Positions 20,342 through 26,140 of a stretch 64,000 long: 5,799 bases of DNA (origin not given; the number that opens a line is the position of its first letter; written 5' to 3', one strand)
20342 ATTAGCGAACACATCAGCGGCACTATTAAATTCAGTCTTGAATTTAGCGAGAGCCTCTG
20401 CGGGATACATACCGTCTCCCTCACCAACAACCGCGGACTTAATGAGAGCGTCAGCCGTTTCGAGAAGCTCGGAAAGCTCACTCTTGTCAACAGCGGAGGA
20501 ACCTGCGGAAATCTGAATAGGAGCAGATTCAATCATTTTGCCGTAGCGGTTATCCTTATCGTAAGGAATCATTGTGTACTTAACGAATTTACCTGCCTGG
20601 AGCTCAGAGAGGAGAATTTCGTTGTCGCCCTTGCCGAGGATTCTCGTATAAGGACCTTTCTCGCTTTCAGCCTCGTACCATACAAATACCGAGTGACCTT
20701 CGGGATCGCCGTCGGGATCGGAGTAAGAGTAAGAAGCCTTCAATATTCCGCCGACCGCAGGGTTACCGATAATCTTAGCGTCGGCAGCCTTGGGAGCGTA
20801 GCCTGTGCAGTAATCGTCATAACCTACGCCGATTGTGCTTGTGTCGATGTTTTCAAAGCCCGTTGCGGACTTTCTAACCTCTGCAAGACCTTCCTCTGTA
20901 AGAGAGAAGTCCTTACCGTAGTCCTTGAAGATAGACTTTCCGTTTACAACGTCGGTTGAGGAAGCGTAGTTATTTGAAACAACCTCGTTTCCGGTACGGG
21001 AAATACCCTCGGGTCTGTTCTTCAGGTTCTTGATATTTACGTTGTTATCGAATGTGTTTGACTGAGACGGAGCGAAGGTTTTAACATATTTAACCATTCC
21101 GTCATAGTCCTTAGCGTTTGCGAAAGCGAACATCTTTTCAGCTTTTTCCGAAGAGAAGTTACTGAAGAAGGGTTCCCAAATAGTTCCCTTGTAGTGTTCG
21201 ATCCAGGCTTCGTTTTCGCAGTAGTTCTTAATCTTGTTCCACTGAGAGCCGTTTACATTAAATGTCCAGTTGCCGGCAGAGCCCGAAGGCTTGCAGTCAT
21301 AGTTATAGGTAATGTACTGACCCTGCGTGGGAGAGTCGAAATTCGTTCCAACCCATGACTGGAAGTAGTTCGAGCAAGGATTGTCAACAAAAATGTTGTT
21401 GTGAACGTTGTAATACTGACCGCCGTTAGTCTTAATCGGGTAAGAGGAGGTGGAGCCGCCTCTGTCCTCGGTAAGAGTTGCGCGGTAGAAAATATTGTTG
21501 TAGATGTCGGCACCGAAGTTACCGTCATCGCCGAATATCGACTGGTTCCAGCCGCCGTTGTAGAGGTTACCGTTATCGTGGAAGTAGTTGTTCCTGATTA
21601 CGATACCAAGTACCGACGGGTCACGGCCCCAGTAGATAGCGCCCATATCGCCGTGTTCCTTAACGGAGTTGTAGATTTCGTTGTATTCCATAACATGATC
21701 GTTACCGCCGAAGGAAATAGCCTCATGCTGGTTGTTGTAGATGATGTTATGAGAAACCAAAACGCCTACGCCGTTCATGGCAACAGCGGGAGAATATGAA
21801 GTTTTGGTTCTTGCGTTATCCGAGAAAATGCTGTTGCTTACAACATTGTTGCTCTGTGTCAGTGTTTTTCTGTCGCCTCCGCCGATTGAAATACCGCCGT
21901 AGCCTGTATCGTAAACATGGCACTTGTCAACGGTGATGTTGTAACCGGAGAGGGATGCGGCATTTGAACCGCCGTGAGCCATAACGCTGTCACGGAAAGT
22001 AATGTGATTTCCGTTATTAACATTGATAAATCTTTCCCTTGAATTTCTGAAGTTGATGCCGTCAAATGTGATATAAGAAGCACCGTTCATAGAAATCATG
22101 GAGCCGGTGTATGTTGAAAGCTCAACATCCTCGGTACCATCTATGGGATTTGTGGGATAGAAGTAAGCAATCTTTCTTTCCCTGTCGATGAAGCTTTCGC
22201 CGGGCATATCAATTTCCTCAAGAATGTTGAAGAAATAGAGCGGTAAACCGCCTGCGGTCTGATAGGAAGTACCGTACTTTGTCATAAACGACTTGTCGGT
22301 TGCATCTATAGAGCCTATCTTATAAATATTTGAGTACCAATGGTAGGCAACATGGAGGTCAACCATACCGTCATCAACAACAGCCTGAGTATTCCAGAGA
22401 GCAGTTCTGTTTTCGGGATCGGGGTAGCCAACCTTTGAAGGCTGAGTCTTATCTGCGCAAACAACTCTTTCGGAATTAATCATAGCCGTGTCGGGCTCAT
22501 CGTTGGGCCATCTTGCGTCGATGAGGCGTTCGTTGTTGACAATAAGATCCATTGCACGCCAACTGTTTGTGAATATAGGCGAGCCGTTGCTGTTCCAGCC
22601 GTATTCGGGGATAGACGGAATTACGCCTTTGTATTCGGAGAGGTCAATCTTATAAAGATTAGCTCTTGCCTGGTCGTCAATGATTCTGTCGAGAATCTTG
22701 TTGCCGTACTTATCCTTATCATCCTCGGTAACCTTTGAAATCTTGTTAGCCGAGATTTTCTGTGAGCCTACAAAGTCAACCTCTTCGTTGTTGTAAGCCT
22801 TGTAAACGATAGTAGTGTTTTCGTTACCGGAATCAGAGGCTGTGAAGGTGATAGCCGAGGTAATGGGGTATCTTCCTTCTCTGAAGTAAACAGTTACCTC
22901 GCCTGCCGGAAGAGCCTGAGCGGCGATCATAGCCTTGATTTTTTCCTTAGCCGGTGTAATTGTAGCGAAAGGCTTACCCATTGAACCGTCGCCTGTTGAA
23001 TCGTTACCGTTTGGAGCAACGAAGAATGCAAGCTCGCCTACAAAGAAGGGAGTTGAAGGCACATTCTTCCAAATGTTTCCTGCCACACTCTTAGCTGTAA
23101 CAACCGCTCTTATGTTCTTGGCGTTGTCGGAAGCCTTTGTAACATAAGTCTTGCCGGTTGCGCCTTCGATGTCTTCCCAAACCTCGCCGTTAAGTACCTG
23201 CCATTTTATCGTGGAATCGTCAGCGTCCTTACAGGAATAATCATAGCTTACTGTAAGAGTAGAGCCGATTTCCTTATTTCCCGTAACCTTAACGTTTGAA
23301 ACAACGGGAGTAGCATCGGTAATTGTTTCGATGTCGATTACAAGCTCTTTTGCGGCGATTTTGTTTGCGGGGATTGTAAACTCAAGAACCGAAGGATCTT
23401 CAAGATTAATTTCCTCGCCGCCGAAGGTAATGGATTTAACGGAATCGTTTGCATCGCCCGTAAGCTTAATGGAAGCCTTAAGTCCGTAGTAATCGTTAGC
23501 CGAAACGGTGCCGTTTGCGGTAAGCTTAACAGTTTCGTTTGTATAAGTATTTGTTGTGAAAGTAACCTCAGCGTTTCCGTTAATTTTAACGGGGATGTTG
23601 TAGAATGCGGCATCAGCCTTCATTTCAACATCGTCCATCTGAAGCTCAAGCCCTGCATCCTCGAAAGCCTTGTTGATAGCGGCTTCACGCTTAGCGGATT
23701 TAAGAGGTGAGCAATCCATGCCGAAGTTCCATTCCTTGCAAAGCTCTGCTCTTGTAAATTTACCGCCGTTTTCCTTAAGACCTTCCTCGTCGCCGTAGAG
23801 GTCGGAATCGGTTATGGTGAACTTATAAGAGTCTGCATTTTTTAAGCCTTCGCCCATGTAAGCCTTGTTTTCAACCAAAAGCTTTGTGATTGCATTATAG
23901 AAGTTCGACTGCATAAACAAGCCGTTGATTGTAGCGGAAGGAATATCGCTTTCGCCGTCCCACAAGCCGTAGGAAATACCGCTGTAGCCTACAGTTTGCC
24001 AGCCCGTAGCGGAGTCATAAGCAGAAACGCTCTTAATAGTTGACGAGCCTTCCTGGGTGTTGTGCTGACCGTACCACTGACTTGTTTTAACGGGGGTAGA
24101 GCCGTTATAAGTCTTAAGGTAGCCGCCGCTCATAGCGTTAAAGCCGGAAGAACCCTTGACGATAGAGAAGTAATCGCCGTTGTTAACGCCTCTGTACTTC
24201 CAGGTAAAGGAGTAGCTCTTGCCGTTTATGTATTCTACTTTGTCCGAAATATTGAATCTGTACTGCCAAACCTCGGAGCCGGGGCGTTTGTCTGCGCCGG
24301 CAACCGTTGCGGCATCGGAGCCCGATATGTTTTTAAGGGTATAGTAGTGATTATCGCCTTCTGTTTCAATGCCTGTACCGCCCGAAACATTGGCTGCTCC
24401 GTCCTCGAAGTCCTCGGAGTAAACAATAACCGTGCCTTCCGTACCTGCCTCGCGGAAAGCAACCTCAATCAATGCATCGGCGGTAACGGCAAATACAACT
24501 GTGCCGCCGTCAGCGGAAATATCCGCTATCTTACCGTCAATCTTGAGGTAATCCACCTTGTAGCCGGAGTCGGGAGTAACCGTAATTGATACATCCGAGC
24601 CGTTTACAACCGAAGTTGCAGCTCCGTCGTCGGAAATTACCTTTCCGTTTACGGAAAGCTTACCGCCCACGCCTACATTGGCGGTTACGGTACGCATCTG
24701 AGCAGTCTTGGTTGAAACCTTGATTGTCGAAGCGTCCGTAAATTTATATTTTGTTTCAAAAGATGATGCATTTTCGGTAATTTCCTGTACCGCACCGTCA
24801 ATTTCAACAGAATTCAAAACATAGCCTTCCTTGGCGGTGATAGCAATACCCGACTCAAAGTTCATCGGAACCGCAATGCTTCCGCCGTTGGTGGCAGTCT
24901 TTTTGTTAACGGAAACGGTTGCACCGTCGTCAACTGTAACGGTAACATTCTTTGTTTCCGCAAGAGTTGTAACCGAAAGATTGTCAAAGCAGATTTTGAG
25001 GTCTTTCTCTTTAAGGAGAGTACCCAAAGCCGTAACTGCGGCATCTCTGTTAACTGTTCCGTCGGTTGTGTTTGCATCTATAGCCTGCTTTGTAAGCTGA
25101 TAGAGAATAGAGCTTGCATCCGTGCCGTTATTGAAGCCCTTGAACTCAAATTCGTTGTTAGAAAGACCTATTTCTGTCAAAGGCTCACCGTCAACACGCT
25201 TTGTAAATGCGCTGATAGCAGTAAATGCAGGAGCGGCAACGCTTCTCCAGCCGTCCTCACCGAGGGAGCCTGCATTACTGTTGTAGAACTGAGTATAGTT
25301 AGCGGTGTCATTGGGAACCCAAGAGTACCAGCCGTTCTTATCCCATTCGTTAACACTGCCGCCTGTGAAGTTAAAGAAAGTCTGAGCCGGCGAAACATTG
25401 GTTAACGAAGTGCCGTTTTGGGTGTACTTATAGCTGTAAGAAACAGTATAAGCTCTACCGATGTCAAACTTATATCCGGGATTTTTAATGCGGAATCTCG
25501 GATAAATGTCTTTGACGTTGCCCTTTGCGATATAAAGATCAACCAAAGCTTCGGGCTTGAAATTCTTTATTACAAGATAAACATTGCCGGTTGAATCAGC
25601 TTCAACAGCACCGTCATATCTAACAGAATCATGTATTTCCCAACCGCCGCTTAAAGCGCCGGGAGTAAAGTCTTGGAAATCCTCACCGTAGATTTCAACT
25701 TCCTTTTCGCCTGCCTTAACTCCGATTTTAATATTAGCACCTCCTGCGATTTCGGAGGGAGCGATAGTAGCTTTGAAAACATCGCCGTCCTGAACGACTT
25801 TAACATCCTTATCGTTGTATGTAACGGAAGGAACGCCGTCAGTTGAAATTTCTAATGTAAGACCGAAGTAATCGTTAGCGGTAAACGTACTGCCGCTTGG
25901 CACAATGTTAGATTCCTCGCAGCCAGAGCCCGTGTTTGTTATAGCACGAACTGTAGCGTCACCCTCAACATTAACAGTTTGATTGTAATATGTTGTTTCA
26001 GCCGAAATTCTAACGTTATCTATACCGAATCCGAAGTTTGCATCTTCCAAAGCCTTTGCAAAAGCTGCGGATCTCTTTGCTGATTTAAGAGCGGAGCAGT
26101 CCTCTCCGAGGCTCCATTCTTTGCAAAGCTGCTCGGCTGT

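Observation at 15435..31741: Locus of secreted/cell-surface proteins built from two unrecognised shared domains, including a 2909-aa SLH-anchored giant, with an embedded AraC regulator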

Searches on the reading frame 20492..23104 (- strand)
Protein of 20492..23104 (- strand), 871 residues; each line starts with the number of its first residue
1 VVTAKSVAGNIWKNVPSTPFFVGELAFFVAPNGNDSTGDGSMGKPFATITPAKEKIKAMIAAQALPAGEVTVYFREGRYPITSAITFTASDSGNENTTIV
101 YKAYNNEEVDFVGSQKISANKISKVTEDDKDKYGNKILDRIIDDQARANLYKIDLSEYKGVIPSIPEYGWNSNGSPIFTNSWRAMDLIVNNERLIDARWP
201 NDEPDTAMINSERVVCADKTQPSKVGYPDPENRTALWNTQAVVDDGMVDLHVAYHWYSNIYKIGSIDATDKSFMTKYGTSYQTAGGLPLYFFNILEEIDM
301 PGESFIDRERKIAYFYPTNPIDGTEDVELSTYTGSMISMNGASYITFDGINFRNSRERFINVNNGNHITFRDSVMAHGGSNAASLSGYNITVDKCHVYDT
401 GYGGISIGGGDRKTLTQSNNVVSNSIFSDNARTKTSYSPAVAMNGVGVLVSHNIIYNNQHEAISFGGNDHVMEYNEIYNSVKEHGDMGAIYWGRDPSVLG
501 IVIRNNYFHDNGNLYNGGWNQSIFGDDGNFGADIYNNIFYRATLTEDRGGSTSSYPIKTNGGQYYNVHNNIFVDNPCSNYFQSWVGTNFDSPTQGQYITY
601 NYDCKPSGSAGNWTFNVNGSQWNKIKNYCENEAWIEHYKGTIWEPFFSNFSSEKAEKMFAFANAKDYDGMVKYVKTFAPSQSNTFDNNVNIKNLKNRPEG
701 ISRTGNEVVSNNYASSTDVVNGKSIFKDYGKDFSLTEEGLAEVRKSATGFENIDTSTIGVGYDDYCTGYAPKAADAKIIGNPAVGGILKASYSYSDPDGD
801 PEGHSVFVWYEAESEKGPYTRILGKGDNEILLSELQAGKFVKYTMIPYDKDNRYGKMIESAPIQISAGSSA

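Call 31: search_solved_structures(query=window:20492-23104:-, max_evalue=1, show_alignments=1)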
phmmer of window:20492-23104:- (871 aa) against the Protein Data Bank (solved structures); distinct sequences matched with E-value up to 1: 2.
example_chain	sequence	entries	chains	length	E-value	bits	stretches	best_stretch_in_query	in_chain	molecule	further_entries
9rx2_A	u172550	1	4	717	2.1e-14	55.8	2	39-127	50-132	Parallel beta-helix repeat protein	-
5mqp_A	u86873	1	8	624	0.0016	19.8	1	27-119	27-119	Glycoside hydrolase BT_1002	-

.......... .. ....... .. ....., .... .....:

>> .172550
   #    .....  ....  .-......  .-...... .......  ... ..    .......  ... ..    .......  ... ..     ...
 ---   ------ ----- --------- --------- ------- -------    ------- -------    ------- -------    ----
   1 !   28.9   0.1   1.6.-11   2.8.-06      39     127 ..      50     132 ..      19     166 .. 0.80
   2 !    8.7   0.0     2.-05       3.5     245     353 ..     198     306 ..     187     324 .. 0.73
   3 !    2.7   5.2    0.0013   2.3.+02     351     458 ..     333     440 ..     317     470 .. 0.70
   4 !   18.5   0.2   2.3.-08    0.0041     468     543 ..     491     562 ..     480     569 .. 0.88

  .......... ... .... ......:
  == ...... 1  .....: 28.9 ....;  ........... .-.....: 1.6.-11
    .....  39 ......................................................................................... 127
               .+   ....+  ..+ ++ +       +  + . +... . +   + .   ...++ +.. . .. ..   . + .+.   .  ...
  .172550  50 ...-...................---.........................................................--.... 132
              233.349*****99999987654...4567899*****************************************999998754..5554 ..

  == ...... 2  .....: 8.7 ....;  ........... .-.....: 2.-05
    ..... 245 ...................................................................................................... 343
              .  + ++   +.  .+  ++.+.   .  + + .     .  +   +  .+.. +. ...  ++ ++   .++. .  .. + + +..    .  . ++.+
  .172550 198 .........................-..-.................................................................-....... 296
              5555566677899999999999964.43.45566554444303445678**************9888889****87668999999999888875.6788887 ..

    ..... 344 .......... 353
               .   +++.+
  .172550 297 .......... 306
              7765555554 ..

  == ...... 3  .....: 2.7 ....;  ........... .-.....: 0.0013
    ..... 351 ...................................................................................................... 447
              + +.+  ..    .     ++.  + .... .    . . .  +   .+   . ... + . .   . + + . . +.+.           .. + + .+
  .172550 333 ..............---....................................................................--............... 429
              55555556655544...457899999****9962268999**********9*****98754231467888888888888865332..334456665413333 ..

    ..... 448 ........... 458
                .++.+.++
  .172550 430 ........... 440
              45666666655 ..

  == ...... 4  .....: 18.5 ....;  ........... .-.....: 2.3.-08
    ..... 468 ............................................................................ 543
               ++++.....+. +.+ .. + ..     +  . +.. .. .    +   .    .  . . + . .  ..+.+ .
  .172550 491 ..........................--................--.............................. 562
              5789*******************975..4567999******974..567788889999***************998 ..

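Call 56: search_protein_families(library=pfam, proteins=[window:20792-23026:-], max_evalue=5)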
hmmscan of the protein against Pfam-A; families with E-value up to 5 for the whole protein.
window:20792-23026:- (745 aa): 1 family
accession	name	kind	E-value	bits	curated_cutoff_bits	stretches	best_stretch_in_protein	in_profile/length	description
PF13229.12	Beta_helix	-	4.5e-08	33.3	25.9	2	311-397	3-89/158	Right handed beta helix region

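Call 76: search_solved_structures(query=A8, max_evalue=0.01)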
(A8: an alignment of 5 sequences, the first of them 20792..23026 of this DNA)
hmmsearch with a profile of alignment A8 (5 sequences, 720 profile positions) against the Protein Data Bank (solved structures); distinct sequences matched with E-value up to 0.01: 3.
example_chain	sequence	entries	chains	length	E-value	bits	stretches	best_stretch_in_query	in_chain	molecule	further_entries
9rx2_A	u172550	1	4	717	9.4e-40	139.7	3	14-115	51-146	Parallel beta-helix repeat protein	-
5mqp_A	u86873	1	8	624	6.6e-12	47.7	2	2-88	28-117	Glycoside hydrolase BT_1002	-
3jur_A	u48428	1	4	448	0.0099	17.4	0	293-435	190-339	Exo-poly-alpha-D-galacturonosidase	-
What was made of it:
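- On GH141: Profile E 6.6e-12 (call 76); single sequence E 1.6e-3 (call 31).
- Closest known: GH141 glycoside hydrolases. Same: The profile E-value to 5MQP is 6.6e-12 (call 76).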

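Call 79: search_solved_structures(query=A8, max_evalue=0.00001, show_alignments=2)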
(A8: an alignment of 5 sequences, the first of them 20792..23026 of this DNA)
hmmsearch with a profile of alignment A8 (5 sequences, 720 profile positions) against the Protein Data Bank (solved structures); distinct sequences matched with E-value up to 0.00001: 2.
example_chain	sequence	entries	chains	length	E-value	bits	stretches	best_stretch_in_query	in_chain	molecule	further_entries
9rx2_A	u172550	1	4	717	9.4e-40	139.7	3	14-115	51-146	Parallel beta-helix repeat protein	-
5mqp_A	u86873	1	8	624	6.6e-12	47.7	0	2-88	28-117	Glycoside hydrolase BT_1002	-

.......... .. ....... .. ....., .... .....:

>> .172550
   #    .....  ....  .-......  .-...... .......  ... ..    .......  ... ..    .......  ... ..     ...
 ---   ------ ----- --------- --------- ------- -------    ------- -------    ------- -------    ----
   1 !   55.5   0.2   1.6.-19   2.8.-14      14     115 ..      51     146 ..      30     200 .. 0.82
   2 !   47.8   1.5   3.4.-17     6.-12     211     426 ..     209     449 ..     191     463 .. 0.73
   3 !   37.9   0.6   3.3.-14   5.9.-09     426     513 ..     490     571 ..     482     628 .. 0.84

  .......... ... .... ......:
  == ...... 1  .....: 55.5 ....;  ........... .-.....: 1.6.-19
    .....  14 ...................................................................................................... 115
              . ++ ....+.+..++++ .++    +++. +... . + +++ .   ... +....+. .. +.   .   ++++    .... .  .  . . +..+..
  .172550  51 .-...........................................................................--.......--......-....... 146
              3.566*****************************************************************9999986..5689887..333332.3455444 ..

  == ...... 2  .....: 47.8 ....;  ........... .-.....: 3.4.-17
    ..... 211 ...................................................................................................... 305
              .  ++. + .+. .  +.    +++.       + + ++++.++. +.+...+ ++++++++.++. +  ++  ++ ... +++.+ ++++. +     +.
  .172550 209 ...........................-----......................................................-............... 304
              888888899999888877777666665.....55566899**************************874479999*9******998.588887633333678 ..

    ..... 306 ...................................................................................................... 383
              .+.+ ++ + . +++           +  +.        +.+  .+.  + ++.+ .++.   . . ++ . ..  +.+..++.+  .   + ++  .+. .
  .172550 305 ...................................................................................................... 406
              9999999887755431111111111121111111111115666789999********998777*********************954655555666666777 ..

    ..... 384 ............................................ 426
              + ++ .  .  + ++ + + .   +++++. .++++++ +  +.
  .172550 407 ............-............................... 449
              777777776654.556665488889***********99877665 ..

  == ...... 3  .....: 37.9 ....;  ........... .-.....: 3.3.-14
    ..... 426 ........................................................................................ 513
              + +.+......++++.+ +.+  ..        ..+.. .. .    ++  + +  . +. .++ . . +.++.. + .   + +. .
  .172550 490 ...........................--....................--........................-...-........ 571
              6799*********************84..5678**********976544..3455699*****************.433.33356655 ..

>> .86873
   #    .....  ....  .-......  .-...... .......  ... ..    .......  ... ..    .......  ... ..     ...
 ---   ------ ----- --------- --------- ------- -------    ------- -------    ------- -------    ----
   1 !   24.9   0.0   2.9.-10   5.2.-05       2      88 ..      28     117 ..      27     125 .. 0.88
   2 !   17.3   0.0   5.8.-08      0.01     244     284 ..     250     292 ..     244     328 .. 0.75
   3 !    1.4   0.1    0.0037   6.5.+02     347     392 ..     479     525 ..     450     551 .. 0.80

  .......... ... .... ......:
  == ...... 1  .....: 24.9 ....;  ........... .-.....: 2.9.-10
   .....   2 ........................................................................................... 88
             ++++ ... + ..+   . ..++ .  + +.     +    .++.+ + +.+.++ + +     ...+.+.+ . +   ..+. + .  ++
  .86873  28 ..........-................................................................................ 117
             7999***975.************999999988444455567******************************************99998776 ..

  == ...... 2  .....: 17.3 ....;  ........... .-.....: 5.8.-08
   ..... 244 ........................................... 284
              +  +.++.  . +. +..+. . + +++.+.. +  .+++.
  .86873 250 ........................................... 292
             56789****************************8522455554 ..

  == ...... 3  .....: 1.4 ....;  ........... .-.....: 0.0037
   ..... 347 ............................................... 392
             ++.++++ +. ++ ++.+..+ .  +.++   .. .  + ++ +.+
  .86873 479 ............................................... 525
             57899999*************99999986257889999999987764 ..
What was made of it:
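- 20792..23026 (-): Right-handed parallel beta-helix, GH141-like, putative catalytic domain (residues 1316-2060). Profile against PDB: 9rx2 E 9e-40, 5mqp/BT1002 E 6.6e-12 (calls 76, 79).
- On GH141: The aligned segments are limited to the N-terminal cap and one linker (call 79). The only alignment reaching that region scores 1.4 bits and is not reliable (call 79).
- Closest known: GH141 glycoside hydrolases. Different: The region holding BT1002 Asp523/Asp564 does not (call 79).
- A beta-helix profile matches PDB 9rx2 at E 9e-40 and GH141 BT1002 (5mqp) at E 6.6e-12 (calls 76, 79). No substrate can be named, and the BT1002 catalytic Asp523/Asp564 region did not align (call 79). The beta-helix shares sequence with a GH family and a related solved protein (calls 76, 79) and is more conserved (82%) than the giant overall (68%).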

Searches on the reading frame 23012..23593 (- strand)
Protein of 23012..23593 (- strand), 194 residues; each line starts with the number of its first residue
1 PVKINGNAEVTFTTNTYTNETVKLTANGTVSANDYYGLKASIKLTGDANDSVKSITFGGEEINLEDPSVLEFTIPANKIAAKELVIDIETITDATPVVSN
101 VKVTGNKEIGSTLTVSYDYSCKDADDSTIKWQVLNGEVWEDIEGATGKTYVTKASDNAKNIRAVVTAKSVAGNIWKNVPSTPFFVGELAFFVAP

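Call 56: search_protein_families(library=pfam, proteins=[window:23012-23593:-], max_evalue=5)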
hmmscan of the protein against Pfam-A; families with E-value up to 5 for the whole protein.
window:23012-23593:- (194 aa): 5 families
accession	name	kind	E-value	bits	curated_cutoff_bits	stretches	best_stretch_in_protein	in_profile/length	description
PF00828.25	Ribosomal_L27A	-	0.00091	20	21.5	1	70-123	7-59/72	Ribosomal proteins 50S-L15, 50S-L18e, 60S-L27A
PF23197.1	IG_AIR9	-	0.032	14.5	27.5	1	98-164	2-69/87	AIR9 A9 domain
PF22829.2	HphA_C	-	0.043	14.6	31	1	3-59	56-111/113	HphA C-terminal domain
PF16709.11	SCAB-Ig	-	0.088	13.3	27.6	1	102-168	2-71/98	Ig domain of plant-specific actin-binding protein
PF23466.1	WWE_4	-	0.14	12.8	24.5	1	130-143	2-15/55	WWE domain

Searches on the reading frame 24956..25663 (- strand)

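Call 56: search_protein_families(library=pfam, proteins=[window:24956-25663:-], max_evalue=5)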
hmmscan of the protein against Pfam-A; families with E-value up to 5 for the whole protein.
window:24956-25663:- (236 aa): 1 family
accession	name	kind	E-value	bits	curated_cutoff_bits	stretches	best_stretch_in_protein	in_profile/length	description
PF15417.11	DUF4624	-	0.036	14.5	25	1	185-230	65-110/132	Domain of unknown function (DUF4624)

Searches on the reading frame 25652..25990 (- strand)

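Call 56: search_protein_families(library=pfam, proteins=[window:25652-25990:-], max_evalue=5)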
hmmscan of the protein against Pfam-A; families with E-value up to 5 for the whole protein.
window:25652-25990:- (113 aa): 1 family
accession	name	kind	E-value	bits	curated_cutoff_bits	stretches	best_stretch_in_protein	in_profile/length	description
PF03768.21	Attacin_N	-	0.11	13.1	23.9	1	79-103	7-31/64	Attacin, N-terminal region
